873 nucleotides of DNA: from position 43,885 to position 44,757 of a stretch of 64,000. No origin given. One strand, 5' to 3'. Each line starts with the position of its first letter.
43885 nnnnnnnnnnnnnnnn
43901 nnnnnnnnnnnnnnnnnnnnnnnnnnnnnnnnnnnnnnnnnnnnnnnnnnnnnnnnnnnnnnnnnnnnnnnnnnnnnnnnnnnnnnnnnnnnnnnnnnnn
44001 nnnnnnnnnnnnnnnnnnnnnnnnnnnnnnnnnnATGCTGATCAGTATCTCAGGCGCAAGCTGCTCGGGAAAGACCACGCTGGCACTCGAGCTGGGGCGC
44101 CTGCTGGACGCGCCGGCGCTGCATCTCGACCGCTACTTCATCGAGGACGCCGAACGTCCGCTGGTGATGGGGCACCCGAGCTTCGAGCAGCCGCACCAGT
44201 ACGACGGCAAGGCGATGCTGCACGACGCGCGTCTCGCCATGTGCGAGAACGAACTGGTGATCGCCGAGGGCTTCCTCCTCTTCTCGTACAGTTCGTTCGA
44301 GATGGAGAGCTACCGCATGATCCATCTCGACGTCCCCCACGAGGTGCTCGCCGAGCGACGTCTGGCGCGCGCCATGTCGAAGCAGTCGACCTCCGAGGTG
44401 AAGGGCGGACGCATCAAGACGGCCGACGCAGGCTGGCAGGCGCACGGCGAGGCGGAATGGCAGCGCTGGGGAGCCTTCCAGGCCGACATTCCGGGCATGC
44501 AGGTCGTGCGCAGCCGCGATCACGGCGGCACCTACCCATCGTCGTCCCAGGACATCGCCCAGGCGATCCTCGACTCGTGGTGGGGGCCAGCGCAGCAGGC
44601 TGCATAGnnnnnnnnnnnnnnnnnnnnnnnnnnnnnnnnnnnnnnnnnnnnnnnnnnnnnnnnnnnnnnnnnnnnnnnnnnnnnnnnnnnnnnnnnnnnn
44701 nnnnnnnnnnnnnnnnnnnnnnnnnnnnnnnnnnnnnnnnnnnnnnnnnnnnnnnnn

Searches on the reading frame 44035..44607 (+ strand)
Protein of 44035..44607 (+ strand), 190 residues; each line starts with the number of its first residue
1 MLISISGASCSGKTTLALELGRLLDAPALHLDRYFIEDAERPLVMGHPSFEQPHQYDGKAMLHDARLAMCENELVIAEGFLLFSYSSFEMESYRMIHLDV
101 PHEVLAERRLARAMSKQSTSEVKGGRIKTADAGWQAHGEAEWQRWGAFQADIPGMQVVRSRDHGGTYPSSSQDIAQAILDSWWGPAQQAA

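Call 3: search_protein_families(library=pfam, proteins=[window:44035-44607:+], max_evalue=0.01)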
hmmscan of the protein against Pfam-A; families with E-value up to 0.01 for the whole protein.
window:44035-44607:+ (190 aa): 3 families
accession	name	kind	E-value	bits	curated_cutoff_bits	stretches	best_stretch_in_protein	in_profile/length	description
PF13238.12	AAA_18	-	1.1e-07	32.7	29.4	1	3-119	1-118/128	AAA domain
PF13671.12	AAA_33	-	0.00011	22.9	27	0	2-33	1-32/143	AAA domain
PF13207.12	AAA_17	-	0.0052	17.5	27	0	7-118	2-128/136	AAA domain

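Call 4: search_protein_families(library=phrogs, proteins=[window:44035-44607:+], max_evalue=0.01)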
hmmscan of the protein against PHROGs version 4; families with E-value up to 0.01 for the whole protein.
window:44035-44607:+ (190 aa): 3 families
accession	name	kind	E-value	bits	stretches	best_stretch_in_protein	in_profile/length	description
phrog_761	-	other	0.0024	18.5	0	1-28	20-47/362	thymidylate kinase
phrog_2107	-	other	0.0029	18.3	1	3-32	6-35/201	thymidylate kinase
phrog_1815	-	other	0.0039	18.5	0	1-22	4-25/197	guanylate kinase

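Call 9: search_solved_structures(query=window:44035-44607:+, max_evalue=1, show_alignments=3)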
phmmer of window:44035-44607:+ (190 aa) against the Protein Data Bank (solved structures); distinct sequences matched with E-value up to 1: 6.
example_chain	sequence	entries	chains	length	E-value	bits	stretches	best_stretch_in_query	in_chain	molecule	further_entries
2qg6_A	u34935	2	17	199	0.00023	24.1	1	71-114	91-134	Nicotinamide riboside kinase 1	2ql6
2p0e_A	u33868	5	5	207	0.00027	23.9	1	71-114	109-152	Nicotinamide riboside kinase 1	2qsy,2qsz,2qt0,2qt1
3asy_A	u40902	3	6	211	0.083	15.8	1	2-65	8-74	Uridine kinase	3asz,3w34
3w8r_A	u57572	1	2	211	0.095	15.6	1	2-65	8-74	Uridine kinase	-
1rz3_A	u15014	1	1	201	0.13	15.2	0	2-59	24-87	hypothetical protein RBSTP0775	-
3vaa_A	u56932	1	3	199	0.46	13.4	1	4-111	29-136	Shikimate kinase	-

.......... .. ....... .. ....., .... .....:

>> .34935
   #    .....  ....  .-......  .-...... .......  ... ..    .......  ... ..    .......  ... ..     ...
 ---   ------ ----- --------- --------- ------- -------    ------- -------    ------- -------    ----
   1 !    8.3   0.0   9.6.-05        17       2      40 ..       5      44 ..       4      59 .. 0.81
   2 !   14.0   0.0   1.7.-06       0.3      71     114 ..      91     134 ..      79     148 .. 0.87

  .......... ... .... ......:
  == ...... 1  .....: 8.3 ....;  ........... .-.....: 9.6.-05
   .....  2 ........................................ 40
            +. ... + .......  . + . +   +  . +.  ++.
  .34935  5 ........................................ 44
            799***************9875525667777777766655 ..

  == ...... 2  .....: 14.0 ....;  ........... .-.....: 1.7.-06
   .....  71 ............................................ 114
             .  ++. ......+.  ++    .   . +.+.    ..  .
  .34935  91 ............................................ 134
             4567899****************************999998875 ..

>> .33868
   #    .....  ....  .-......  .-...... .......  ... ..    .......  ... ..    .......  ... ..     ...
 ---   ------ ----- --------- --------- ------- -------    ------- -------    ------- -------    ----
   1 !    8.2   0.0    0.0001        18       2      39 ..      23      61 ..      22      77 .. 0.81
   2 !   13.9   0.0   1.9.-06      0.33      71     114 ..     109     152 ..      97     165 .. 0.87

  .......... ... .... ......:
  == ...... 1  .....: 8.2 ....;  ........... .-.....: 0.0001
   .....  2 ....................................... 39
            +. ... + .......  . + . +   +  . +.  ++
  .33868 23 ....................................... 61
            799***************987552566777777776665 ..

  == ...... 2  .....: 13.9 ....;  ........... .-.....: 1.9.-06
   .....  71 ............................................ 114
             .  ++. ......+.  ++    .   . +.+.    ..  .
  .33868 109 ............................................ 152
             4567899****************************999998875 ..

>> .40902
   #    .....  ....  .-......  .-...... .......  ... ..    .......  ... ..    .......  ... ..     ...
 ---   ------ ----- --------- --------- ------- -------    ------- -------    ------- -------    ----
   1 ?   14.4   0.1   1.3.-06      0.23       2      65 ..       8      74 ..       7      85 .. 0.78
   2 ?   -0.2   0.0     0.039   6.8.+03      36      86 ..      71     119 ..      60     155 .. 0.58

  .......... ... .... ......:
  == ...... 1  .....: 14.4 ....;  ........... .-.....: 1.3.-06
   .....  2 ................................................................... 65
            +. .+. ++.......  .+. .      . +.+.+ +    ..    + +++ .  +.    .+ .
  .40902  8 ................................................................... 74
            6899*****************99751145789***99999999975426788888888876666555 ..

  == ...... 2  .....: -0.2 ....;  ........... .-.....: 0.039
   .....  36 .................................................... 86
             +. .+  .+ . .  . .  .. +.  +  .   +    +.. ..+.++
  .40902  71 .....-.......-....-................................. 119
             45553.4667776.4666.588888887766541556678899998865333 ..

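Call 11: find_encoding_contigs(protein=window:44035-44607:+, flank=10000, max_places=6)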
Protein window:44035-44607:+ (190 aa): 10 contigs read that carry it; 6 places shown.
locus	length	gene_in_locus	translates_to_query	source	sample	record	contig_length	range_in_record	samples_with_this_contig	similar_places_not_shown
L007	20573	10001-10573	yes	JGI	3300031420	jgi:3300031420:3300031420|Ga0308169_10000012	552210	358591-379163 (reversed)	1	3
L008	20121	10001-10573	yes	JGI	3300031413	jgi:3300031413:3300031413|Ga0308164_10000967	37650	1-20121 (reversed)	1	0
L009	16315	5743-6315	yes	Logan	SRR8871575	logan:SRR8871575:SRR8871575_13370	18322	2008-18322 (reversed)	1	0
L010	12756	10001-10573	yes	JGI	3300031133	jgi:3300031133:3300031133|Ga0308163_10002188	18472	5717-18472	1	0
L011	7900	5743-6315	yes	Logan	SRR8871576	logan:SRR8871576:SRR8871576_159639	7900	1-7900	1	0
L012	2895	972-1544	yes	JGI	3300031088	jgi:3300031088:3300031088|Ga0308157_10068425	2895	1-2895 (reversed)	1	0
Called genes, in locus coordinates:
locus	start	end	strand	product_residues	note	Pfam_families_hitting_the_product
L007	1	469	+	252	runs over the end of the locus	PF01981:PTH2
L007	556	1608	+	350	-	PF19030:TSP1_ADAMTS (faint), PF04862:DUF642 (faint)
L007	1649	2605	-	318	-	-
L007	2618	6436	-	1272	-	PF19030:TSP1_ADAMTS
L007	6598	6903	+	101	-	-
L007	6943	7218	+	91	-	-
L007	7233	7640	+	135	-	PF20274:cREC_REC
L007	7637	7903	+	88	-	-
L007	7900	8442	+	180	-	-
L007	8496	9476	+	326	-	-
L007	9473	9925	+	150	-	-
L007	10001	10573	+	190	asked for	PF13238:AAA_18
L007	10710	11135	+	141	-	-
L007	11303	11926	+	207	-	-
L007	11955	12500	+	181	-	-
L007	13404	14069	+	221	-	PF09414:RNA_ligase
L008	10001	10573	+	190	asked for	PF13238:AAA_18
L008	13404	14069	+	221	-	PF09414:RNA_ligase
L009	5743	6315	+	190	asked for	PF13238:AAA_18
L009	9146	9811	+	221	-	PF09414:RNA_ligase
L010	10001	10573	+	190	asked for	PF13238:AAA_18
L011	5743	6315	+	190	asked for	PF13238:AAA_18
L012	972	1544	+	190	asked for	PF13238:AAA_18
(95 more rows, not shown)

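Call 14: find_homologous_proteins(query=window:44035-44607:+, max_evalue=0.001)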
Query window:44035-44607:+ (190 aa): 35 proteins with E <= 0.001 among 334 candidates.
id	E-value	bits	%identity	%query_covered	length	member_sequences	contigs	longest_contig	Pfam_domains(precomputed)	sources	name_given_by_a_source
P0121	1.7e-122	424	98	100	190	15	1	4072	PF13238.13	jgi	-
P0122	1.6e-106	372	85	100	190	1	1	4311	-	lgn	-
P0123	1.6e-98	346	78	100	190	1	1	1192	PF13238.13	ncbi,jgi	jgi:hypothetical protein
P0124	3.1e-98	345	79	100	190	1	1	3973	PF13238.13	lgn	-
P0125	1.3e-95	336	76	100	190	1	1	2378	PF13671.13,PF13238.13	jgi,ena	-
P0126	1.1e-93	330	74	100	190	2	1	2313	PF13238.13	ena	-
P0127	1.7e-92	326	73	100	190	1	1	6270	PF13671.13,PF13238.13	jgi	jgi:cytidylate kinase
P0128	1.0e-91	324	73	100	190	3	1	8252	PF13671.13,PF13207.13,PF13238.13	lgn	-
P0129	1.2e-81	291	68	100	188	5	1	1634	PF13238.13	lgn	-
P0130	1.1e-69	252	62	96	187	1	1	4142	PF13238.13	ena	-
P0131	4.8e-66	240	60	100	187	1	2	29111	PF13238.13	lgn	-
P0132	1.2e-64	235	61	100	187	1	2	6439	PF13671.13,PF13207.13,PF13238.13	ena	-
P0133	2.0e-64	235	57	100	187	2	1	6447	PF13238.13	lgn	-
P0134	3.3e-63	231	59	100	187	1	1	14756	PF13238.13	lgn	-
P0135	3.5e-62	227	59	100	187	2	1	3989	PF13671.13,PF13238.13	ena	-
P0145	1.8e-52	196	53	97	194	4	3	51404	PF00485.25,PF13238.13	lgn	-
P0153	1.5e-30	124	39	87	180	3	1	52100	PF00485.25,PF13238.13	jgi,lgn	jgi:uridine kinase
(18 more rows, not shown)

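Call 16: find_related_loci(query=window:44035-44607:+, collection=viral_contigs, flank=10000)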
Query window:44035-44607:+ (190 aa) in viral_contigs; peptide patterns used: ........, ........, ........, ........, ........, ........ (x = any residue, [..] = any of these).
4 stretches matched a pattern, but none encodes a relative of the query by tblastn (E <= 1e-3).

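Call 24: search_dna_similar(query=window:44035-44607:+, collection=phages, mode=protein, max_rows=15, max_evalue=0.001)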
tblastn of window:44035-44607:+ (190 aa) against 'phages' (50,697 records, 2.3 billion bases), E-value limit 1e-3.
No match.

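Call 26: search_protein_families(library=ncbifam, proteins=[window:44035-44607:+], max_evalue=0.1)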
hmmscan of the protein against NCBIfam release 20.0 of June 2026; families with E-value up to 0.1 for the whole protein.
window:44035-44607:+ (190 aa): 10 families
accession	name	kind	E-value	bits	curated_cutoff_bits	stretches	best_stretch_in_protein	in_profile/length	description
NF004018.0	PRK05480.1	equivalog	3.4e-07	29.9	180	2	1-42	7-51/210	uridine kinase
TIGR00235.1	udk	equivalog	7.1e-07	29.1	220.3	1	2-57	8-67/207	uridine kinase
NF004861.0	PRK06217.1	equivalog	7.8e-07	28.6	203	1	3-117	4-109/183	hypothetical protein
NF006085.0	PRK08233.1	equivalog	0.00015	21.7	198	1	2-122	7-130/184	hypothetical protein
NF005576.0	PRK07261.1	equivalog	0.00022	21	224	1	1-36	1-36/171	DNA topology modulation protein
NF006746.0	PRK09270.1-5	subfamily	0.00047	19.1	250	0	65-123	117-179/210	nucleoside/nucleotide kinase family protein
NF005994.0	PRK08118.1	equivalog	0.0022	18.1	215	1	3-36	4-37/172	DNA topology modulation protein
NF005807.0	PRK07667.1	equivalog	0.0053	16.3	221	0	2-41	19-63/193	kinase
NF005655.0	PRK07429.1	subfamily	0.017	14.3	236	0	2-26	10-34/326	phosphoribulokinase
NF010555.0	PRK13949.1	equivalog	0.044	13.9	180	1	4-111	5-112/175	shikimate kinase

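Call 29: search_solved_structures(query=A1, max_evalue=0.01, show_alignments=2)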
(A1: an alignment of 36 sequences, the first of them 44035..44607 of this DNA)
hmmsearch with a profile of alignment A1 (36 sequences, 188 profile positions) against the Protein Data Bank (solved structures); distinct sequences matched with E-value up to 0.01: 33.
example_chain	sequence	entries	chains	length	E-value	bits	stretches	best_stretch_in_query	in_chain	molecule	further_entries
2qg6_A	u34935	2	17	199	2.3e-15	60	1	2-115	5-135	Nicotinamide riboside kinase 1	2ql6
2p0e_A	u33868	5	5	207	3e-15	59.6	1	2-115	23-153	Nicotinamide riboside kinase 1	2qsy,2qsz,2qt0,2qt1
3asy_A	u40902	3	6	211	3.6e-11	46.3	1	2-68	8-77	Uridine kinase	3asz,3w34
3w8r_A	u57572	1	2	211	4.4e-11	46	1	2-68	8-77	Uridine kinase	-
1rz3_A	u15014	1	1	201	6.7e-09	38.9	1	2-71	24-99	hypothetical protein RBSTP0775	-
2jeo_A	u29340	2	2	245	1.7e-06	31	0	2-71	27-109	URIDINE-CYTIDINE KINASE 1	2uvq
9sgf_A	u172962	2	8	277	2.2e-06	30.7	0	2-72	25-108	Uridine-cytidine kinase 1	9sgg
9d2f_A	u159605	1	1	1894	3.5e-06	30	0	3-37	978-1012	Adenylate kinase 9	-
6pwz_A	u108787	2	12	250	2e-05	27.6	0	2-72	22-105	Uridine-cytidine kinase 2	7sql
1udw_A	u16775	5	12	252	2e-05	27.5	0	2-72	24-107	Uridine-cytidine kinase 2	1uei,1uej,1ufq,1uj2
1xrj_A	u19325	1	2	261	2.2e-05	27.4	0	2-72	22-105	Uridine-cytidine kinase 2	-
6n53_A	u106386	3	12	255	2.2e-05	27.4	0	2-72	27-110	Uridine-cytidine kinase 2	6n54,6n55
9fqr_Xf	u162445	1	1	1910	4.9e-05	26.3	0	3-29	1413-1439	Cilia- and flagella-associated protein 276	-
6hzk_A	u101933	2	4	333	6.5e-05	25.9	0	62-119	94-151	Phosphoribulokinase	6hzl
9qkn_A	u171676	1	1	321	6.5e-05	25.9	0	2-26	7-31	Uridine kinase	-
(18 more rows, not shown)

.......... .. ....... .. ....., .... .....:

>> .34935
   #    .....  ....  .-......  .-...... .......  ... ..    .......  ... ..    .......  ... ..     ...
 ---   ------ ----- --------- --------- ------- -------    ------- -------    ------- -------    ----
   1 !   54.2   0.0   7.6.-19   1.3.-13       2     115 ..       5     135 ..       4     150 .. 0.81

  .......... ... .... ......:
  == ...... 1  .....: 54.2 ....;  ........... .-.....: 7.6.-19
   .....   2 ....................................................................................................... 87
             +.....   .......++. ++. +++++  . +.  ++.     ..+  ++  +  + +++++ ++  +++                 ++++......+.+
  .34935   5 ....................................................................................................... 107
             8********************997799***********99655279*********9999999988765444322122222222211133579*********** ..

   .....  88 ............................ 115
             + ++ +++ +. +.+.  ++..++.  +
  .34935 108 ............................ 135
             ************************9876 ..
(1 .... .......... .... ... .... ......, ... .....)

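Call 33: find_related_loci(query=A1, collection=genome_contigs, flank=10000)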
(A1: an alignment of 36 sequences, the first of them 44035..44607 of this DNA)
Query A1 (190 aa) in genome_contigs; peptide patterns used: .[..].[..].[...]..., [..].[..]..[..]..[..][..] (x = any residue, [..] = any of these).
426 stretches matched a pattern; 56 encode a relative of the query (tblastn E <= 1e-3); 56 distinct loci.
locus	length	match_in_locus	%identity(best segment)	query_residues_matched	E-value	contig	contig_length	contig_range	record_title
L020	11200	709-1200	27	2-151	7e-16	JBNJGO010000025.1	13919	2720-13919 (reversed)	MAG: Nanobdellota archaeon isolate Y22_30dBSe2.bin.8 NODE_2583_length_13919_cov_28.770767, whole genome shotgun sequence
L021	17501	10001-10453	36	1-158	8e-16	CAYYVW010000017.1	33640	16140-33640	MAG TPA_asm: uncultured Verrucomicrobiaceae bacterium isolate SRP302895_co1_41 genome assembly, contig: NODE_2301_length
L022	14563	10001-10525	31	2-168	2e-11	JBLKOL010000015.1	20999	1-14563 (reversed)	MAG: Candidatus Woesearchaeota archaeon isolate MAG.250 NODE_7301_length_20999_cov_5.733916, whole genome shotgun sequen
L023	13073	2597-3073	28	2-145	6e-11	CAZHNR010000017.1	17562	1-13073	MAG TPA_asm: uncultured Methanosarcinales archaeon isolate SRP063590_co1_39 genome assembly, contig: NODE_3205_length_17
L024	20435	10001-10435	28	1-121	5e-10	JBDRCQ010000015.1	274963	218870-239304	MAG: archaeon isolate MEGAHIT-group-1.191 k141_523493, whole genome shotgun sequence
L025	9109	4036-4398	26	2-100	1e-8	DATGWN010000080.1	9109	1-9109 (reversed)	MAG TPA_asm: Acidobacteriota bacterium isolate SMAG_U10583 k141_311651, whole genome shotgun sequence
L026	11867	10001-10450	28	2-121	5e-8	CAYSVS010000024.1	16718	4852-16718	MAG TPA_asm: uncultured Methanosarcinales archaeon isolate SRP141376_co4_88 genome assembly, contig: NODE_5937_length_16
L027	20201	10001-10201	40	3-66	7e-7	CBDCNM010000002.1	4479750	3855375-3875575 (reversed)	MAG: Candidatus Latescibacterota bacterium isolate f150df7c-f474-47d5-8e53-e740a55afba2 genome assembly, contig: contig_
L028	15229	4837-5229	29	1-112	1e-6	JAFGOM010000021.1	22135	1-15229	MAG: Methanospirillaceae archaeon isolate Zod_Metabat.630 k87_1465984, whole genome shotgun sequence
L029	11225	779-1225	27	1-121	9e-7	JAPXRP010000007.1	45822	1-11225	MAG: Candidatus Hydrogenedentota bacterium isolate binned_ad_9.133 NODE_794_length_45822_cov_2.392516, whole genome shot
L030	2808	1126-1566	25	1-120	1e-6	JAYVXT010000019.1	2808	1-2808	MAG: Bryobacterales bacterium isolate GL85_DN_metabinner_10 GL85_DN_metabinner_10_18, whole genome shotgun sequence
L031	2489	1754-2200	32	1-122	3e-6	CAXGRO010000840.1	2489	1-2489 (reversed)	MAG TPA_asm: uncultured bacterium isolate ERR594323_concoct_206 genome assembly, contig: ERZ8580415.84316, whole genome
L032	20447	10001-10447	28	1-121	5e-6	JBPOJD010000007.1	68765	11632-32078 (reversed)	MAG: Candidatus Hydrogenedentota bacterium isolate MAG_4141 c_000000608830, whole genome shotgun sequence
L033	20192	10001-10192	42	2-59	6e-6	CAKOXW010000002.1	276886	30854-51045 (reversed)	MAG: uncultured Bacilli bacterium isolate REFINED_METABAT215_TOP10_CONTIGS_1500_ASSEMBLY_K77_MERGED__Hadza_MoBio_hadza-I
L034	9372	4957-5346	26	2-112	5e-6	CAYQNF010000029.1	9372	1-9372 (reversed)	MAG TPA_asm: uncultured archaeon isolate SRP304980_co1_40 genome assembly, contig: NODE_5484_length_9372_cov_4.666631, w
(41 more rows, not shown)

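Call 34: find_related_loci(query=A1, collection=viral_contigs, flank=10000)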
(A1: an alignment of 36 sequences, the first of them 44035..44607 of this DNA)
Query A1 (190 aa) in viral_contigs; peptide patterns used: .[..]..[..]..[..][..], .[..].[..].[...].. (x = any residue, [..] = any of these).
205 stretches matched a pattern, but none encodes a relative of the query by tblastn (E <= 1e-3).

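Call 64: predict_structure(alignment_id=A1)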
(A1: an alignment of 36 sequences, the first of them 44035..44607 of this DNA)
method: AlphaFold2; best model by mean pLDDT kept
length: 190 residues; sequences in the alignment: 36
mean_pLDDT: 90.4   pTM: 0.85
mean pLDDT of the five models: 90.4, 90.2, 90.2, 89.2, 87.4
residues with pLDDT >= 90: 153; 70-90: 18; 50-70: 13; < 50: 6
segments of 3 or more residues with pLDDT < 50: 119-124
pLDDT, mean of each block of 10 residues (from residue 1): 96 97 98 94 93 96 98 97 96 97 92 67 56 90 95 97 95 96 69
secondary structure, 60 per line:
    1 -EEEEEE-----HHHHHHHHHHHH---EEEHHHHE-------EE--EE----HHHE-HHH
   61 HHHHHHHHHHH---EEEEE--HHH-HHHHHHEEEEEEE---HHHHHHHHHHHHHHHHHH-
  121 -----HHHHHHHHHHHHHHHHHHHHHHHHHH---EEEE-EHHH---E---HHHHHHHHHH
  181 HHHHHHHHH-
elements in order: E2-7 H13-24 E28-30 H31-34 H58-71 E75-79 H86-91 E92-98 H102-119 H126-151 E155-158 H171-189

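Call 66: find_encoding_contigs(protein=P0145, flank=10000, max_places=2)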
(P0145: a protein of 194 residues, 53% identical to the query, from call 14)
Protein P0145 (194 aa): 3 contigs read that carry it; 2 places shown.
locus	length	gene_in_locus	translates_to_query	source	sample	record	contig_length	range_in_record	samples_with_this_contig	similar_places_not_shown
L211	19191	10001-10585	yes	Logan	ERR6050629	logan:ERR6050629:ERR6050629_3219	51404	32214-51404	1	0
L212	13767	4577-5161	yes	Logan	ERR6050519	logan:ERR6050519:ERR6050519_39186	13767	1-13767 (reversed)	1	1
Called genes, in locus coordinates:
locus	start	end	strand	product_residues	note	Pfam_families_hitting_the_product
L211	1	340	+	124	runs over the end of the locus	-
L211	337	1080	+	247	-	-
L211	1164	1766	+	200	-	-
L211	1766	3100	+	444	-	PF00999:Na_H_Exchanger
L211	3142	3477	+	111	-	-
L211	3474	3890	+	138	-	-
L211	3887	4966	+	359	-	-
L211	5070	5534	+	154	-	-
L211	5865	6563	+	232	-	PF03167:UDG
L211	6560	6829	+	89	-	-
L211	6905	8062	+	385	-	-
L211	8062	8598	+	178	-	-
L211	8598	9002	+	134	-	-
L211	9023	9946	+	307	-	-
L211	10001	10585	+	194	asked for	PF00485:PRK (faint), PF13238:AAA_18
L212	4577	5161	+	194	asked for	PF00485:PRK (faint), PF13238:AAA_18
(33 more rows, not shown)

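Call 67: find_encoding_contigs(protein=P0153, flank=10000, max_places=2)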
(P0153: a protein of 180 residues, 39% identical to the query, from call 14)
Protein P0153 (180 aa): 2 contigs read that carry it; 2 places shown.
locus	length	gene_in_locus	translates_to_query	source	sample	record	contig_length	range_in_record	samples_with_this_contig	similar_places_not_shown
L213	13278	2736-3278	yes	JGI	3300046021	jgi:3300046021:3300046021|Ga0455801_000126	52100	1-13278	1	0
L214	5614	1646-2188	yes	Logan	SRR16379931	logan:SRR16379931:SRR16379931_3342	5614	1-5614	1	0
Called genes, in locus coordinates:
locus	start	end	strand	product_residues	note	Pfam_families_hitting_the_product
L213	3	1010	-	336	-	?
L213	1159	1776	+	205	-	PF05866:RusA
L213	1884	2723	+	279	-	PF00929:RNase_T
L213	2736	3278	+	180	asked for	PF00485:PRK (faint), PF13238:AAA_18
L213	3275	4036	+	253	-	-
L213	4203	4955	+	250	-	-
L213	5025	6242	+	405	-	-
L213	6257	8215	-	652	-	PF10127:RlaP, PF00929:RNase_T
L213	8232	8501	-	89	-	-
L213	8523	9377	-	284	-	-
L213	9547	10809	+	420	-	-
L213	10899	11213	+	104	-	PF28014:IcmT_2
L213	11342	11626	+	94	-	-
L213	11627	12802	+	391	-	PF00691:OmpA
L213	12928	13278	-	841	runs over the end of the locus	PF13671:AAA_33, PF00149:Metallophos, PF09511:RNA_lig_T4_1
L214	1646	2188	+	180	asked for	PF00485:PRK (faint), PF13238:AAA_18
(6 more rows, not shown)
